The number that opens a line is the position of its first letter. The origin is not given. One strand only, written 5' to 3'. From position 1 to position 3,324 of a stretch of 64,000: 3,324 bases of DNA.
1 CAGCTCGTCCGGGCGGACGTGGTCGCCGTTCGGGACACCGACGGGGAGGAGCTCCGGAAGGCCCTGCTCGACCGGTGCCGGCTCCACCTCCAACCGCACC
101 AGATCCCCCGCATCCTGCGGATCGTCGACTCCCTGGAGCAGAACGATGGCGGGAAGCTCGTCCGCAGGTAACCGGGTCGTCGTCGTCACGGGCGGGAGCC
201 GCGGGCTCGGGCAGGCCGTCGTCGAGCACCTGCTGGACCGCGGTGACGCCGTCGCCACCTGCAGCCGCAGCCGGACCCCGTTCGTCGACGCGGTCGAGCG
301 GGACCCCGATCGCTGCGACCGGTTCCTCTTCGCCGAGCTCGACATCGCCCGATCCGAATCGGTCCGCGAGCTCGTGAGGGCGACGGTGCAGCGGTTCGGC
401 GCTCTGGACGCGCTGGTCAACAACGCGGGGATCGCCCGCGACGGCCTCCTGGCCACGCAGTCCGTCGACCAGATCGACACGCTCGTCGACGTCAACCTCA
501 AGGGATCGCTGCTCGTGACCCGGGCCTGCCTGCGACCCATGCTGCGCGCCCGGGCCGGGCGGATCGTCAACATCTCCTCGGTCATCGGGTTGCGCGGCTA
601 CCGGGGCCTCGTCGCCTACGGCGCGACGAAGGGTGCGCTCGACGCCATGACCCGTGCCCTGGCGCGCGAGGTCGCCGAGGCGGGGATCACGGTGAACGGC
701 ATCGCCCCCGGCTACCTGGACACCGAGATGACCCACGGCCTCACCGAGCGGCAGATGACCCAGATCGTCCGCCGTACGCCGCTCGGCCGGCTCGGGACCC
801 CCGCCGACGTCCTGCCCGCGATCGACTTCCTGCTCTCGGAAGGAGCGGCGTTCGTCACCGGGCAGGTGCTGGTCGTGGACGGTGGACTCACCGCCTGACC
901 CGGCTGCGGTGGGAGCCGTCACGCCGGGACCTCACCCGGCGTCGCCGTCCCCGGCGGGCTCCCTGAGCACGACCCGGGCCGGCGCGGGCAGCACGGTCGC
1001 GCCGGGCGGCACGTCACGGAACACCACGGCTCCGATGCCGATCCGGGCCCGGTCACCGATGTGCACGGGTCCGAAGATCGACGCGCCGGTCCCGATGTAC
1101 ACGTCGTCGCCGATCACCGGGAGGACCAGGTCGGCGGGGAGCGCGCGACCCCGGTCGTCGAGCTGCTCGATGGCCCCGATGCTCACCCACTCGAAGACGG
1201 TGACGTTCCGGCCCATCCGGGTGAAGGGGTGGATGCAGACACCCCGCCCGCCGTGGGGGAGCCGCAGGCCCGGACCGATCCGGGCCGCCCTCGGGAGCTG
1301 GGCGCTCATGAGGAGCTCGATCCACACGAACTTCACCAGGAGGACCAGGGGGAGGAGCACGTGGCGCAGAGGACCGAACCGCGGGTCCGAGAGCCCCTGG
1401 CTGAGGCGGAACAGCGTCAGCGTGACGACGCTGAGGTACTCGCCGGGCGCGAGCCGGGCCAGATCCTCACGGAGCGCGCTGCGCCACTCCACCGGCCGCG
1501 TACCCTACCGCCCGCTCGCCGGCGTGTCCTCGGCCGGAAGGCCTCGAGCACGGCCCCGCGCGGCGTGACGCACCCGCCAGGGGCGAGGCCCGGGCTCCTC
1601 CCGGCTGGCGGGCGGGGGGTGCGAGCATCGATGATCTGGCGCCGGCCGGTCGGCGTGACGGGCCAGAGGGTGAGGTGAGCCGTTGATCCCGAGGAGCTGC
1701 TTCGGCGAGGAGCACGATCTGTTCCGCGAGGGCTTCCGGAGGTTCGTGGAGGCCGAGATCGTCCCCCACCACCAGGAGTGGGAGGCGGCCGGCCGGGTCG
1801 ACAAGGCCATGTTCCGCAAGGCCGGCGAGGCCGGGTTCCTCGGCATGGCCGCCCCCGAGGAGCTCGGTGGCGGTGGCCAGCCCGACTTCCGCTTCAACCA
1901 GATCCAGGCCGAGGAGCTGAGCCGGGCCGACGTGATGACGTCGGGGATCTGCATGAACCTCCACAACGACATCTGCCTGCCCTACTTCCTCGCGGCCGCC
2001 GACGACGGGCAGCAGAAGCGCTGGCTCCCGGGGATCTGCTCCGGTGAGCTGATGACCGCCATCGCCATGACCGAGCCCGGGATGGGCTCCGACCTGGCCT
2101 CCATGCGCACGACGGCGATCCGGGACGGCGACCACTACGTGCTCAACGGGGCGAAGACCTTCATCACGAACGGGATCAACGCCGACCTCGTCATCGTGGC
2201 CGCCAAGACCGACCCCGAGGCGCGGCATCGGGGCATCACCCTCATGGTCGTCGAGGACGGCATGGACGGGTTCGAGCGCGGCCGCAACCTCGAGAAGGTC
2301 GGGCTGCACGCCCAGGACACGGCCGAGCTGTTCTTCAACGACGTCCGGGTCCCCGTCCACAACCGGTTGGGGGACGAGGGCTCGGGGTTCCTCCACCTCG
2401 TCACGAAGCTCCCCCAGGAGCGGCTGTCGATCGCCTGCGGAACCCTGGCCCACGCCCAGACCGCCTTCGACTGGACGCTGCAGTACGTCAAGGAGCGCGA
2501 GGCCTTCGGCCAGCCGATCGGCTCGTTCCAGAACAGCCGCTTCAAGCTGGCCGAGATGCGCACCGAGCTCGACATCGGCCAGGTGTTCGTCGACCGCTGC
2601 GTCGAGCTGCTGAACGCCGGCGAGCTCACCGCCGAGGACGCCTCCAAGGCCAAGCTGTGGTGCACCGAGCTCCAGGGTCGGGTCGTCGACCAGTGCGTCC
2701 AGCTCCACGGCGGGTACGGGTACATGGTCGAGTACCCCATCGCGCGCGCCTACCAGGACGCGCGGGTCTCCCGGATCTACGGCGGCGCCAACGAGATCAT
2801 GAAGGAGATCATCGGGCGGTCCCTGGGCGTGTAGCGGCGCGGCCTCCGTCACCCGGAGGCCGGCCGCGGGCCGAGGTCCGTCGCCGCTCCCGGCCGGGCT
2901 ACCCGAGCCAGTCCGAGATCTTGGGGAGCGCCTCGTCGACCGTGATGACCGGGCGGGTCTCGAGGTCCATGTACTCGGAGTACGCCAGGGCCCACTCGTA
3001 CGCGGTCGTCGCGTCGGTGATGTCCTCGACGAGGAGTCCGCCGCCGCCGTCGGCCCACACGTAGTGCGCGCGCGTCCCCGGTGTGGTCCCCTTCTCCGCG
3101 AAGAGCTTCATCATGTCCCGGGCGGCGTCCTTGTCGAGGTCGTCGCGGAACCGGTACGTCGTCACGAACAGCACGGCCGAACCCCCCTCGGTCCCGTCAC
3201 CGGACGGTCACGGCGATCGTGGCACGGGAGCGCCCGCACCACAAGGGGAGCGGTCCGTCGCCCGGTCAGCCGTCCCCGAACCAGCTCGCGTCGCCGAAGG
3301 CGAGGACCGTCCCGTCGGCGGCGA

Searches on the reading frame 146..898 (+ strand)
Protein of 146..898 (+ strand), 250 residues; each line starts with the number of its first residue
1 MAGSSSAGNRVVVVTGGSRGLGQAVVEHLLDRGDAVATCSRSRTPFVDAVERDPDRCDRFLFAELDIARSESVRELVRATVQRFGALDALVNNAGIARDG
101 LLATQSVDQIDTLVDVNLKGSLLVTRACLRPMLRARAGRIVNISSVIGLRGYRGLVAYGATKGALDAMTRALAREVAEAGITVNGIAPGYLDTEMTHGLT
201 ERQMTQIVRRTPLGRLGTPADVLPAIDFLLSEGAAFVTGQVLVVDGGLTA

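Call 21: search_protein_families(library=pfam, proteins=[window:146-898:+], max_evalue=0.001)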
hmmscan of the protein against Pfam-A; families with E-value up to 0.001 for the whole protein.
window:146-898:+ (250 aa): 5 families
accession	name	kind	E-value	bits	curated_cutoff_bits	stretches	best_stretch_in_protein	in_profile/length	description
PF13561.12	adh_short_C2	-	5.3e-58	196.8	27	1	19-249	6-236/236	Enoyl-(Acyl carrier protein) reductase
PF00106.31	adh_short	-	2.4e-56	190.8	26.6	1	10-202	1-193/195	short chain dehydrogenase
PF08659.16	KR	-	2.5e-17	63.8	22.6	1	12-176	3-167/180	KR domain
PF01370.27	Epimerase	-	1.2e-07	31.8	20.9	1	12-189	1-176/240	NAD dependent epimerase/dehydratase family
PF23441.1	SDR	-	9.2e-05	22.4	27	0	163-247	168-254/258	SDR-like rossmann domain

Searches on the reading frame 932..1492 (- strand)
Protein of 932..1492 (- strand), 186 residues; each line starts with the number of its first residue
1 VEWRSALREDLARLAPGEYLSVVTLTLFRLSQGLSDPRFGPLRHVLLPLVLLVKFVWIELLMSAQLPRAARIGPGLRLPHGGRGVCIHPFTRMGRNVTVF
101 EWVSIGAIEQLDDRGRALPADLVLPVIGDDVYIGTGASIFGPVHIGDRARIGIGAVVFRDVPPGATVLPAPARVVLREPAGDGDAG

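Call 21: search_protein_families(library=pfam, proteins=[window:932-1492:-], max_evalue=0.001)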
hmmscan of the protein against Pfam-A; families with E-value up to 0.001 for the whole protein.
window:932-1492:- (186 aa): 2 families
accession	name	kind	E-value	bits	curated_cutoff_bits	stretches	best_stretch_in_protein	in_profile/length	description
PF00132.30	Hexapep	-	6.9e-09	35.5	27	1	125-157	2-34/36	Bacterial transferase hexapeptide (six repeats)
PF14602.12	Hexapep_2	-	0.00017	21.7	27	1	126-158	3-33/34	Hexapeptide repeat of succinyl-transferase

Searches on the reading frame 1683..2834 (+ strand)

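Call 21: search_protein_families(library=pfam, proteins=[window:1683-2834:+], max_evalue=0.001)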
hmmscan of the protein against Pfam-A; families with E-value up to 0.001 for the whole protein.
window:1683-2834:+ (383 aa): 5 families
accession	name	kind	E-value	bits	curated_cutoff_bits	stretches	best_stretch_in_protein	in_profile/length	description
PF00441.29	Acyl-CoA_dh_1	-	3.2e-44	151.1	22.4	1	233-381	1-149/150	Acyl-CoA dehydrogenase, C-terminal domain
PF02771.21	Acyl-CoA_dh_N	-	7.5e-29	100.8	22.9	1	9-122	2-113/113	Acyl-CoA dehydrogenase, N-terminal domain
PF02770.24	Acyl-CoA_dh_M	-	2.8e-26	92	33.3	1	126-221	1-97/97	Acyl-CoA dehydrogenase, middle domain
PF08028.16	Acyl-CoA_dh_2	-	1.3e-12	48.6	22.7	1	250-370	3-133/134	Acyl-CoA dehydrogenase, C-terminal domain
PF22924.1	ACOX_C_alpha1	-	6e-06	26.6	27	1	320-381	107-168/169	Acyl-CoA oxidase, C-alpha1 domain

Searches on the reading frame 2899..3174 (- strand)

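Call 21: search_protein_families(library=pfam, proteins=[window:2899-3174:-], max_evalue=0.001)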
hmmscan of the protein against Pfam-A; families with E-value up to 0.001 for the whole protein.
window:2899-3174:- (91 aa): 1 family
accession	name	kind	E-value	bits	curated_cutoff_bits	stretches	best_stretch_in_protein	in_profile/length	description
PF11746.14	DUF3303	-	2.3e-12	47.3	21.2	1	1-84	1-86/92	Domain of unknown function (DUF3303)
